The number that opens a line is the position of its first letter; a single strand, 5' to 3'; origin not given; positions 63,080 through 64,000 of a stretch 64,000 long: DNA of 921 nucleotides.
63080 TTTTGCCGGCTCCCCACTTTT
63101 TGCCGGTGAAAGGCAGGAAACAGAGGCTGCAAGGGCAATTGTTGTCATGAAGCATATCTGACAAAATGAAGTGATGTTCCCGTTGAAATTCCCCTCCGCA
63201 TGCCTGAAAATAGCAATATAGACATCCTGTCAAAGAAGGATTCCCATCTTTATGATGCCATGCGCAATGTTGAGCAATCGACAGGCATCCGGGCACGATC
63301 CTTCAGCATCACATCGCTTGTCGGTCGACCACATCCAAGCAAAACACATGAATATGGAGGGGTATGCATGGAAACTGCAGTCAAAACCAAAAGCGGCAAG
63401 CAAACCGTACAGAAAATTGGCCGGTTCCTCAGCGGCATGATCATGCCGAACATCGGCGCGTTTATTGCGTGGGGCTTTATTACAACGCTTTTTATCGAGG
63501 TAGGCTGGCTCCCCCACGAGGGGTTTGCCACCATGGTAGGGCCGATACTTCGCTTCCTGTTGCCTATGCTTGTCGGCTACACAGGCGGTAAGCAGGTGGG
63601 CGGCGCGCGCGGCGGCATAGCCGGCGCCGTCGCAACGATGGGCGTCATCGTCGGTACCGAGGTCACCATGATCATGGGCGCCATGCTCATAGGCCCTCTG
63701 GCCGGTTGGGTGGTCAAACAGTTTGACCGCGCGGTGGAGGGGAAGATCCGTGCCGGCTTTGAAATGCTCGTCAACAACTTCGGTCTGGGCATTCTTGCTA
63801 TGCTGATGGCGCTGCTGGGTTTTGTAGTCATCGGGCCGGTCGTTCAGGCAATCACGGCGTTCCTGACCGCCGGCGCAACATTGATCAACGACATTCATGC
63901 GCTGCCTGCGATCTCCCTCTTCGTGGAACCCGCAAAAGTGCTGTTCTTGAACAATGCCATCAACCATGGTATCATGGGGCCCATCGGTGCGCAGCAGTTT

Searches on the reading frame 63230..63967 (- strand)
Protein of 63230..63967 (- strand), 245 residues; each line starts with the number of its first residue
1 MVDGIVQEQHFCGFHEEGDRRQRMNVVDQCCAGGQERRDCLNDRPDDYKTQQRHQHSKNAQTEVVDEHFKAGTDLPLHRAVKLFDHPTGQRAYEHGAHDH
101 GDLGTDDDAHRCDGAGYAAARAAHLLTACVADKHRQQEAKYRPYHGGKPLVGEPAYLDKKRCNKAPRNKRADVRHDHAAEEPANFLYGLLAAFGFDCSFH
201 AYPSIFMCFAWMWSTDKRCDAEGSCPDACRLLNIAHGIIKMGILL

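Call 42: find_encoding_contigs(protein=window:63230-63967:-, flank=10000, max_places=6)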
Protein window:63230-63967:- (245 aa): no gene with exactly this product is on record in the collection.
